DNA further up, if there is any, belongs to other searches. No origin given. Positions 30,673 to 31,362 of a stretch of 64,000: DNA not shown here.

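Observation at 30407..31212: Three small ORFs inserted between dnaK and dnaJ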

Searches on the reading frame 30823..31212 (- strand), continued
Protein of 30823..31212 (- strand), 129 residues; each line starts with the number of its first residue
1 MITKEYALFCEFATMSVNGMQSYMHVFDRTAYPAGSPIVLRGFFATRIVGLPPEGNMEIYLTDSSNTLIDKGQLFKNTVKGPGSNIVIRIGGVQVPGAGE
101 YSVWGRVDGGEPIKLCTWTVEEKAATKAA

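Call 35: find_homologous_proteins(query=A2, max_evalue=0.001)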
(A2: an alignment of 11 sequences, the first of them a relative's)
Query A2 (11 sequences) (132 aa, profile of the alignment): 74 proteins with E <= 0.001 among 1283 candidates.
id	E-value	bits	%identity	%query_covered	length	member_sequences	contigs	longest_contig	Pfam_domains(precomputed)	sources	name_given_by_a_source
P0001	5.7e-43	164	26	83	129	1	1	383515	-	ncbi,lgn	ncbi:MAG: hypothetical protein WAZ14_03945 [Patescibacteria group bacterium]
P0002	3.5e-42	161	24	83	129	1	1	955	-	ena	-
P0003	9.0e-42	160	23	83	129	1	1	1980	-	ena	-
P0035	1.1e-41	160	26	80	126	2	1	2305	PF22091.3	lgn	-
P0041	1.2e-41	160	100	100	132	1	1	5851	PF22091.3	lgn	-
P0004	1.2e-41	160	27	83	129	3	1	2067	-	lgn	-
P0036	1.5e-41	159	29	84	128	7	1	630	-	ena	-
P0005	1.6e-41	159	24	83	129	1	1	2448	-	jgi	-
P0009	1.9e-41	159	25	83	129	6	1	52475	-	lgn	-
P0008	2.3e-41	159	27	83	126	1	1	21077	PF22091.3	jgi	jgi:hypothetical protein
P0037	2.8e-41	158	26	80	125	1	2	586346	-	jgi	jgi:hypothetical protein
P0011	8.0e-41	157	24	83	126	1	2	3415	PF22091.3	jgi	jgi:hypothetical protein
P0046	2.1e-40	156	28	84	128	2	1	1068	PF22091.3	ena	-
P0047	3.5e-40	155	30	84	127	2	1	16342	-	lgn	-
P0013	3.6e-40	155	23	83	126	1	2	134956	PF22091.3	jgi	jgi:hypothetical protein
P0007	4.8e-40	154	23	83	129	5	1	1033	PF22091.3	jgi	jgi:hypothetical protein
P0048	8.5e-40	154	28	80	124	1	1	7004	PF22091.3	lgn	-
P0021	1.3e-39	153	28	83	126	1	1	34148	PF22091.3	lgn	-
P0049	4.5e-39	151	25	83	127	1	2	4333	PF22091.3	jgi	jgi:hypothetical protein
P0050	5.4e-39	151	25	80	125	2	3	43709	PF22091.3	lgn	-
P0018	1.4e-38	150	26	83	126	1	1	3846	PF22091.3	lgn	-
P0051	6.2e-38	148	27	80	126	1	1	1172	PF22091.3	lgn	-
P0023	8.3e-38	147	24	83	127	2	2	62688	PF22091.3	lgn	-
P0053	8.8e-38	147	27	33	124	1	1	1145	PF22091.3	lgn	-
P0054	9.0e-38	147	22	80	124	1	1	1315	PF22091.3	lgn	-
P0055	1.5e-37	146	30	88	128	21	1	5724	PF22091.3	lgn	-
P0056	4.5e-37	145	22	80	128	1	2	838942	PF22091.3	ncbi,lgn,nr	ncbi:hypothetical protein HYS28_03285 [Candidatus Uhrbacteria bacterium]|nr:hypothetical protein [Ca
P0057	4.6e-37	145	31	88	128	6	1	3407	PF22091.3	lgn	-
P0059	5.2e-37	145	26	83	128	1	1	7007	PF22091.3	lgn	-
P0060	6.2e-37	144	26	95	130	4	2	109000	PF22091.3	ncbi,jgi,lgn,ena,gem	ncbi:MAG: hypothetical protein WCT28_04500 [Patescibacteria group bacterium]|jgi:hypothetical protei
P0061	6.9e-37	144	84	100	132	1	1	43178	PF22091.3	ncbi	-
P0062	7.5e-37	144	29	92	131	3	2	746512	PF22091.3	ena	-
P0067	2.5e-36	142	29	80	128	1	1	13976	PF22091.3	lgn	-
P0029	3.2e-36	142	24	80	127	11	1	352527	-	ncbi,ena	-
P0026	5.1e-36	141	21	80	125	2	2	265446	-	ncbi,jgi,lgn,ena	ncbi:MAG: hypothetical protein WC802_01245 [Patescibacteria group bacterium]|jgi:hypothetical protei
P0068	1.9e-35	139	26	83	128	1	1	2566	PF22091.3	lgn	-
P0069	2.5e-35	139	26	80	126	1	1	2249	PF22091.3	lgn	-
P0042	2.7e-35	139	21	88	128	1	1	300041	PF22091.3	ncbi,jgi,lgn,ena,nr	ncbi:MAG: hypothetical protein OEX81_05195 [Candidatus Pacebacteria bacterium]|nr:hypothetical prote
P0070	5.2e-35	138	26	88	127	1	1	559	PF22091.3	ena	-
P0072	2.2e-34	136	26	80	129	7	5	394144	PF22091.3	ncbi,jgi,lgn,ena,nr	ncbi:TPA: hypothetical protein DEP96_03420 [Candidatus Uhrbacteria bacterium]|nr:hypothetical protei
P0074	3.2e-34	136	35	99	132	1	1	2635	-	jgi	jgi:hypothetical protein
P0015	1.2e-33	134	24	73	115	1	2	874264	-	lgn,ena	-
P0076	1.0e-31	127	25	83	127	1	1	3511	PF22091.3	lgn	-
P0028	4.2e-27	112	29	73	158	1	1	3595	PF13368.12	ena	-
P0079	6.6e-27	112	20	88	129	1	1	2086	PF22091.3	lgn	-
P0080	4.0e-26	109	33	82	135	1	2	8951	PF22091.3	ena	-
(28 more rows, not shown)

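Call 36: find_encoding_contigs(protein=P0061, flank=6000, max_places=2)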
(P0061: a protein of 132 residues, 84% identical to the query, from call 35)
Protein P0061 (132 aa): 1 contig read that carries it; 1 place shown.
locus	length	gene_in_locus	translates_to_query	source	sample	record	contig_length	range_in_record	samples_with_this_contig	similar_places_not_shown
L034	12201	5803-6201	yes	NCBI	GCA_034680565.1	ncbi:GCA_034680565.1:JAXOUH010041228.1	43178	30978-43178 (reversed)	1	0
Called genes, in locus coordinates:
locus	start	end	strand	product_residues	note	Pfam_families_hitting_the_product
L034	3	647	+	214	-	?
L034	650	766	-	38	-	-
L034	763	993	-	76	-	-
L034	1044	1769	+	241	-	-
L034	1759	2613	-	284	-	PF01734:Patatin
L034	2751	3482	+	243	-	PF03444:WHD_HrcA (weak), PF01628:HrcA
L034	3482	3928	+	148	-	PF01025:GrpE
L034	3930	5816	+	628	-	PF00012:HSP70, PF06723:MreB_Mbl, PF02782:FGGY_C (weak)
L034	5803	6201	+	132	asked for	PF22091:DUF6941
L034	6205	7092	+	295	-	PF00226:DnaJ, PF01556:DnaJ_C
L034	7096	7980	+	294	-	-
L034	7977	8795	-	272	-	PF06691:DUF1189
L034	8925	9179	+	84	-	-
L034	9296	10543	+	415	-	PF00013:KH_1 (faint), PF08529:NusA_N, PF13184:KH_NusA_1st, PF26594:KH_NusA_2nd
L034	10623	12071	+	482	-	PF00009:GTP_EFTU, PF00071:Ras, PF01926:MMR_HSR1, PF02421:FeoB_N, PF22042:EF-G_D2, PF11987:IF-2, PF03144:GTP_EFTU_D2 (weak)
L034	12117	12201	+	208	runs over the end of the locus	-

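Call 37: find_encoding_contigs(protein=P0080, flank=6000, max_places=2)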
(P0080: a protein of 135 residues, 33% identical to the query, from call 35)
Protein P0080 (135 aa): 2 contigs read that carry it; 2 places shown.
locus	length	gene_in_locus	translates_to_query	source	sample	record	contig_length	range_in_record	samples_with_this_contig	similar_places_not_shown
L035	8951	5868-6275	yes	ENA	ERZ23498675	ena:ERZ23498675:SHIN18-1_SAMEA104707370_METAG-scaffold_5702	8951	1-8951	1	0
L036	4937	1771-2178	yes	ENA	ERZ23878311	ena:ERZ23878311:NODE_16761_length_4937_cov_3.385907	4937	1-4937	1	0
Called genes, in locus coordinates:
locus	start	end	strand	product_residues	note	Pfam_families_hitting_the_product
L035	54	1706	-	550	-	PF15892:BNR_4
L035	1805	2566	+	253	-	PF02673:BacA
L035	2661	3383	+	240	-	PF01628:HrcA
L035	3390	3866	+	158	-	PF01025:GrpE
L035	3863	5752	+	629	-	PF00012:HSP70, PF06723:MreB_Mbl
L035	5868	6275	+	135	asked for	PF22091:DUF6941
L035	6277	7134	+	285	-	PF00226:DnaJ, PF01556:DnaJ_C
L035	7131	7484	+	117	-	-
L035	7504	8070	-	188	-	PF13563:2_5_RNA_ligase2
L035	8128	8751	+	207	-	-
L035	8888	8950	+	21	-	?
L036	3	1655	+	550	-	?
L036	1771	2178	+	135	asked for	PF22091:DUF6941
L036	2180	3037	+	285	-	PF00226:DnaJ, PF01556:DnaJ_C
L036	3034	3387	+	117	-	-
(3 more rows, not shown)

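Call 38: list_cluster_members(proteins=[P0061, P0041, P0043, P0080, P0074, P0039, P0045])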
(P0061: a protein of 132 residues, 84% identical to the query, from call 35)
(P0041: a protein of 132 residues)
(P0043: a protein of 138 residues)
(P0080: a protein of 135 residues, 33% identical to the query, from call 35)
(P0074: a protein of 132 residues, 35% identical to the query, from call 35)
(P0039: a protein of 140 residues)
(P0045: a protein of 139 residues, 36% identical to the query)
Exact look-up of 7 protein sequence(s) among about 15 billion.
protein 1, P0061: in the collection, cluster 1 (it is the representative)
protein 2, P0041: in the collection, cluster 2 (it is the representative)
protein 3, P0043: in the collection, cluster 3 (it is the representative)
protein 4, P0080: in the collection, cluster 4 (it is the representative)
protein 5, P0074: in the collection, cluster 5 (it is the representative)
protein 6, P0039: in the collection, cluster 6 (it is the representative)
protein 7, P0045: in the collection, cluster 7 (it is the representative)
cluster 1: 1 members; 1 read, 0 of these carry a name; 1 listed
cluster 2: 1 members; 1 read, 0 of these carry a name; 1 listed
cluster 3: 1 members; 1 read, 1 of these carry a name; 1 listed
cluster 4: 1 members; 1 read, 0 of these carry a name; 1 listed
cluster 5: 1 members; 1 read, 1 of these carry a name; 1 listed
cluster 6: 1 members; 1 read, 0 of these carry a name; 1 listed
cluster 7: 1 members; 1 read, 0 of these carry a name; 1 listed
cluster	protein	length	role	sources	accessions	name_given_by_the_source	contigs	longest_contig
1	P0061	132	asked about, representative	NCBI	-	-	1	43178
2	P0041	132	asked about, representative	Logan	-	-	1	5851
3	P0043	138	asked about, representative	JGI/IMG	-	hypothetical protein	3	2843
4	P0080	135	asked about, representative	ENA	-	-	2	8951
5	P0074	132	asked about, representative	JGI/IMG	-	hypothetical protein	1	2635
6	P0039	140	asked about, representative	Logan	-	-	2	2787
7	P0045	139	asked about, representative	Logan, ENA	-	-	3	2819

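Call 41: find_related_loci(query=A3, collection=metagenome_contigs, flank=4000)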
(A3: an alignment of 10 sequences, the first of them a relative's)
Query A3 (132 aa) in metagenome_contigs; peptide patterns used: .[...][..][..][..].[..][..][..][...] (x = any residue, [..] = any of these).
220 stretches matched a pattern; 9 encode a relative of the query (tblastn E <= 1e-3); 9 distinct loci.
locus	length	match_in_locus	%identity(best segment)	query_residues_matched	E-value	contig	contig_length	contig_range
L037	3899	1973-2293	44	1-107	2e-28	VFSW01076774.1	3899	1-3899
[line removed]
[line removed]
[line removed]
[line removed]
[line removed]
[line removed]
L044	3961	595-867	28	1-93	4e-6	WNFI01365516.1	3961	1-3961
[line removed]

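Call 57: search_protein_families(library=pfam, proteins=[P0038, P0040, P0028], max_evalue=0.01)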
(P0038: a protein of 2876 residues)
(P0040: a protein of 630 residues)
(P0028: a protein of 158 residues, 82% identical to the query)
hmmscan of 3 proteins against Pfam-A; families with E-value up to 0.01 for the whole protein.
P0038 (2876 aa): 1 family
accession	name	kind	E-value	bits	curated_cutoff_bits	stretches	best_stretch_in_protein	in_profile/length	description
PF12951.13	PATR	-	2.9e-44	149.2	27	20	827-851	6-30/30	Passenger-associated-transport-repeat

P0040 (630 aa): 4 families
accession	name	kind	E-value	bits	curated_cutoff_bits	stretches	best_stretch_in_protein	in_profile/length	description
PF00041.27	fn3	-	8.2e-62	205.8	25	5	140-227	2-81/84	Fibronectin type III domain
PF25059.1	FN3_DSCAM-DSCAML_C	-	2.3e-30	105.2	39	3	253-322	6-72/89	DSCAM/DSCAML C-terminal Fn3-like domain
PF24489.1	Ig_J_second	-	1.3e-07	32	27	0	92-134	49-93/105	Tip attachment protein J second Ig-like domain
PF16656.11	Pur_ac_phosph_N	-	1.6e-06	29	30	0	53-130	11-88/93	Purple acid Phosphatase, N-terminal domain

P0028 (158 aa): 1 family
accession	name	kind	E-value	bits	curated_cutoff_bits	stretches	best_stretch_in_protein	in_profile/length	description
PF13368.11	Toprim_C_rpt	-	3.3e-10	40.2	22.3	1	95-142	4-50/57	Topoisomerase C-terminal repeat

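Call 58: search_solved_structures(query=A2, max_evalue=10)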
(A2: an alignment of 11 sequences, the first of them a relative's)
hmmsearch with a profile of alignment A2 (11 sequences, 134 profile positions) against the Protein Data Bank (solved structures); distinct sequences matched with E-value up to 10: 5.
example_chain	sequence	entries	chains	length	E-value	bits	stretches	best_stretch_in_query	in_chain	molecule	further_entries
8qox_B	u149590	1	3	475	0.065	16.3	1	50-124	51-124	Conserved membrane protein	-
7ouv_A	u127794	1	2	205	0.13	15.3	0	99-124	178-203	Isoform 2 of Filamin-C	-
7p0e_A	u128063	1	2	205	0.43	13.6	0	99-124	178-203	Isoform 2 of Filamin-C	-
7ouu_A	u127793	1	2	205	0.46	13.5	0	99-124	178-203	Isoform 2 of Filamin-C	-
4es8_A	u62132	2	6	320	1.5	11.9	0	40-85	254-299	Epf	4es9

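Call 60: search_protein_families(library=pfam, proteins=[L040:64-1629:+, L045:2353-2799:+, L045:821-1600:+, L044:1006-2307:+, L042:28-1224:+, L043:2179-2589:+, L032:5380-5871:+, L039:4380-5270:+, L038:4400-5209:+, L034:7096-7980:+], max_evalue=0.001)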
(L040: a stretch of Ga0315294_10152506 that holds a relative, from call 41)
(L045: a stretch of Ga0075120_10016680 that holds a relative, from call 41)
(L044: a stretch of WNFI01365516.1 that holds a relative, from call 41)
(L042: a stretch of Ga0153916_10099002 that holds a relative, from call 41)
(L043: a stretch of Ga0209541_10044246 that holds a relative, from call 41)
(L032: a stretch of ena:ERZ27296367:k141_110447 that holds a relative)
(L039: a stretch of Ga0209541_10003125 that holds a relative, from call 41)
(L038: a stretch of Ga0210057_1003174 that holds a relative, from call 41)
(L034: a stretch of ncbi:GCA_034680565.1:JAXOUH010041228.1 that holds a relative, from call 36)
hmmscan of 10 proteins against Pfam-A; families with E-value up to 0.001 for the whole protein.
L040:64-1629:+ (521 aa): 1 family
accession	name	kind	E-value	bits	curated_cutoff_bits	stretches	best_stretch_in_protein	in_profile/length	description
PF00118.29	Cpn60_TCP1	-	3.2e-52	178.3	34.3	1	2-493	33-486/490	TCP-1/cpn60 chaperonin family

L045:2353-2799:+ (148 aa): 1 family
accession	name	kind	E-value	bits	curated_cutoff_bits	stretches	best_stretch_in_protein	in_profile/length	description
PF09055.16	Sod_Ni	-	3.1e-27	96.1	25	1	20-148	4-123/127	Nickel-containing superoxide dismutase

L045:821-1600:+ (259 aa): 1 family
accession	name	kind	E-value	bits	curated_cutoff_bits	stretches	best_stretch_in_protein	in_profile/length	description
PF02649.19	GCHY-1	-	1.2e-23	84.5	25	1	10-243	17-258/260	Type I GTP cyclohydrolase folE2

L044:1006-2307:+ (433 aa): 1 family
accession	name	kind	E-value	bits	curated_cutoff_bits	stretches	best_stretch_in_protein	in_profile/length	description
PF01551.29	Peptidase_M23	-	3.5e-24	85.3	28.7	1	299-393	2-90/96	Peptidase family M23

L042:28-1224:+ (398 aa): 3 families
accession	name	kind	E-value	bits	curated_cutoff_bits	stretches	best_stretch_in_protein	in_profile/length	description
PF01555.25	N6_N4_Mtase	-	5.7e-30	105.4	26.7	1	6-203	73-212/221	DNA methylase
PF22722.2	NA-iREase1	-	2.3e-09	37.6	27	1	269-350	20-90/106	NACHT-associated inactive Restriction Endonuclease 1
PF04471.18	Mrr_cat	-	4.7e-08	33.6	21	1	269-332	29-91/115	Restriction endonuclease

L043:2179-2589:+ (136 aa): 1 family
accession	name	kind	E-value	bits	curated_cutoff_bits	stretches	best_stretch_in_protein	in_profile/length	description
PF01850.27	PIN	-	1.5e-15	58.3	23.6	1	7-132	1-119/120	PIN domain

L032:5380-5871:+ (163 aa): 0 families

L039:4380-5270:+ (296 aa): 0 families

L038:4400-5209:+ (269 aa): 0 families

L034:7096-7980:+ (294 aa): 0 families

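Call 68: search_protein_families(library=phrogs, proteins=[window:30823-31212:-, P0041], max_evalue=0.01)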
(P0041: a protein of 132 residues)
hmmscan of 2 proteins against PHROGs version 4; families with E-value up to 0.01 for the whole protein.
window:30823-31212:- (129 aa): 0 families

P0041 (132 aa): 0 families

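Call 76: find_encoding_contigs(protein=P0062, flank=5000, max_places=1)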
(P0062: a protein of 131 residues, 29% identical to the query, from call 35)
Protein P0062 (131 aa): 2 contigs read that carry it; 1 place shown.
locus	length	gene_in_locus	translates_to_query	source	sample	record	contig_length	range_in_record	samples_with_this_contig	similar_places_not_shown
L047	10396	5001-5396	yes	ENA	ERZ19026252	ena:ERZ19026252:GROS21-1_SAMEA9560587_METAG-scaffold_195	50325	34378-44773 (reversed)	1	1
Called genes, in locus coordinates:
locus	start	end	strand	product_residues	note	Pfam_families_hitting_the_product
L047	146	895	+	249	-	PF01628:HrcA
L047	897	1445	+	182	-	PF01025:GrpE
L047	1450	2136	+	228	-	PF13365:Trypsin_2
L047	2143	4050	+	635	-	PF00012:HSP70, PF06723:MreB_Mbl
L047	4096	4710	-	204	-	-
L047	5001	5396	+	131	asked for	PF22091:DUF6941 (faint)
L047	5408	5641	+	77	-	-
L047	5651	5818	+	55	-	-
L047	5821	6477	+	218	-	PF00702:Hydrolase, PF12710:HAD, PF13419:HAD_2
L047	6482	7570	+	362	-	PF00226:DnaJ, PF01556:DnaJ_C, PF00684:DnaJ_CXXCXGXG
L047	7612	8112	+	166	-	-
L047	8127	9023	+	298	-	PF01820:Dala_Dala_lig_N, PF07478:Dala_Dala_lig_C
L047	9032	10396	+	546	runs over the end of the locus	PF03215:Rad17 (weak), PF13177:DNA_pol3_delta2, PF13401:AAA_22 (weak), PF00004:AAA, PF07728:AAA_5 (weak), PF22608:DNAX_ATPase_lid (weak), PF12169:DNA_pol3_gamma3 (weak)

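Call 77: find_encoding_contigs(protein=P0060, flank=5000, max_places=1)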
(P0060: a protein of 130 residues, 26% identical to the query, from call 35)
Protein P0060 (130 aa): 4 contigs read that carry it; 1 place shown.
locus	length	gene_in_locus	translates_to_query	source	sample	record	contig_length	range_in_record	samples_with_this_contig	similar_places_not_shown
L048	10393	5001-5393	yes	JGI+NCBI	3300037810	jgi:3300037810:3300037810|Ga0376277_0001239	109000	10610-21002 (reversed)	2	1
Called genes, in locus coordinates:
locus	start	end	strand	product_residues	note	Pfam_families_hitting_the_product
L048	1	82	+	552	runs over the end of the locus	PF00999:Na_H_Exchanger, PF02254:TrkA_N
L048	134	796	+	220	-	-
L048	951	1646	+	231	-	PF01628:HrcA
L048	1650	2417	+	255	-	PF01025:GrpE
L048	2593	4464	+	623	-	PF00012:HSP70, PF06723:MreB_Mbl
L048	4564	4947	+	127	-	PF01541:GIY-YIG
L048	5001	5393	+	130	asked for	PF22091:DUF6941 (weak)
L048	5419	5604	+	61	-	-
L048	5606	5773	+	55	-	-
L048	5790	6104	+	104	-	-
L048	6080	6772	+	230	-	PF00702:Hydrolase, PF12710:HAD, PF13419:HAD_2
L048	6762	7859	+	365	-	PF00226:DnaJ, PF01556:DnaJ_C, PF00684:DnaJ_CXXCXGXG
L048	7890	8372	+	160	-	-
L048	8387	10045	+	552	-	PF03215:Rad17 (weak), PF13191:AAA_16 (faint), PF13177:DNA_pol3_delta2, PF13401:AAA_22 (weak), PF00004:AAA, PF07728:AAA_5 (weak), PF22608:DNAX_ATPase_lid (weak)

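Call 78: search_protein_families(library=padloc, proteins=[window:30823-31212:-], max_evalue=0.01)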
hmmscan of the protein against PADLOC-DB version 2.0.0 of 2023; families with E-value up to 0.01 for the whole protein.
window:30823-31212:- (129 aa): 0 families

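Call 82: search_protein_families(library=pfam, proteins=[L010:5366-5869:+, L014:6739-7245:+, L006:2951-5269:+, L011:5368-5982:+, L012:4928-5938:+, L019:6753-7055:+, L022:7214-7858:+, L001:3197-3655:+, L001:3642-4013:+], max_evalue=0.001)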
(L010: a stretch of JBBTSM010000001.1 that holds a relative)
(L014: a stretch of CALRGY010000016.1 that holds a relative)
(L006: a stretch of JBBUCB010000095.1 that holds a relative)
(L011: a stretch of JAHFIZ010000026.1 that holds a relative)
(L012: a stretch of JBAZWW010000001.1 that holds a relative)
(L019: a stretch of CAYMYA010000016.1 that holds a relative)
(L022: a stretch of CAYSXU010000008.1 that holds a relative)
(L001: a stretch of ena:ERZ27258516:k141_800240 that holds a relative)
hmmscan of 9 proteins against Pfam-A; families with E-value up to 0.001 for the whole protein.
L010:5366-5869:+ (167 aa): 1 family
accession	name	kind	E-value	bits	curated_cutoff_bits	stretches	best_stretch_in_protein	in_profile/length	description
PF04073.20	tRNA_edit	-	5.4e-23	81.8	25.5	1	31-148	1-121/123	Aminoacyl-tRNA editing domain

L014:6739-7245:+ (168 aa): 1 family
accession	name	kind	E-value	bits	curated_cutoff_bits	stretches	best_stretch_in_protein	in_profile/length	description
PF01936.24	NYN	-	1.8e-14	54.9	24.2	1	10-125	5-118/145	NYN domain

L006:2951-5269:+ (772 aa): 2 families
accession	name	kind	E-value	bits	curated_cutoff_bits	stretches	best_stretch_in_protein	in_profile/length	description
PF01839.29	FG-GAP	-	3.7e-17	62.2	22.1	0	268-306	1-37/37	FG-GAP repeat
PF14312.12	FG-GAP_2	-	6e-17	62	23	2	334-374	15-48/49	FG-GAP repeat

L011:5368-5982:+ (204 aa): 0 families

L012:4928-5938:+ (336 aa): 0 families

L019:6753-7055:+ (100 aa): 0 families

L022:7214-7858:+ (214 aa): 5 families
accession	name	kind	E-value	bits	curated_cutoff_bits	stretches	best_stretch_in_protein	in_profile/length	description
PF13419.12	HAD_2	-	1e-30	107.6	23.8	1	5-184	1-178/178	Haloacid dehalogenase-like hydrolase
PF00702.32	Hydrolase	-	2.9e-30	106.6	26.4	1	2-178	1-191/191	haloacid dehalogenase-like hydrolase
PF12710.13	HAD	-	2.9e-09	38.1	27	1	5-130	1-130/189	haloacid dehalogenase-like hydrolase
PF13344.12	Hydrolase_6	-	6.9e-05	23.3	27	0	84-122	13-51/101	Haloacid dehalogenase-like hydrolase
PF13242.12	Hydrolase_like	-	0.00089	19.6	22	0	141-205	4-74/75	HAD-hyrolase-like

L001:3197-3655:+ (152 aa): 0 families

L001:3642-4013:+ (123 aa): 0 families

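Call 93: predict_structure(alignment_id=A3)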
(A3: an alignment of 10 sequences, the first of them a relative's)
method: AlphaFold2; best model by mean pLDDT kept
length: 132 residues; sequences in the alignment: 10
mean_pLDDT: 89.6   pTM: 0.81
mean pLDDT of the five models: 89.6, 89.6, 84.1, 78.8, 78.5
residues with pLDDT >= 90: 85; 70-90: 40; 50-70: 7; < 50: 0
segments of 3 or more residues with pLDDT < 50: none
pLDDT, mean of each block of 10 residues (from residue 1): 87 85 93 93 92 86 97 92 88 94 95 95 75 55
secondary structure, 60 per line:
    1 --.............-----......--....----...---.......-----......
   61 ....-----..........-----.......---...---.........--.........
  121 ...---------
elements in order: E3-15 E21-26 E29-32 E37-39 E43-49 E55-64 E70-79 E85-91 E95-97 E101-109 E112-123
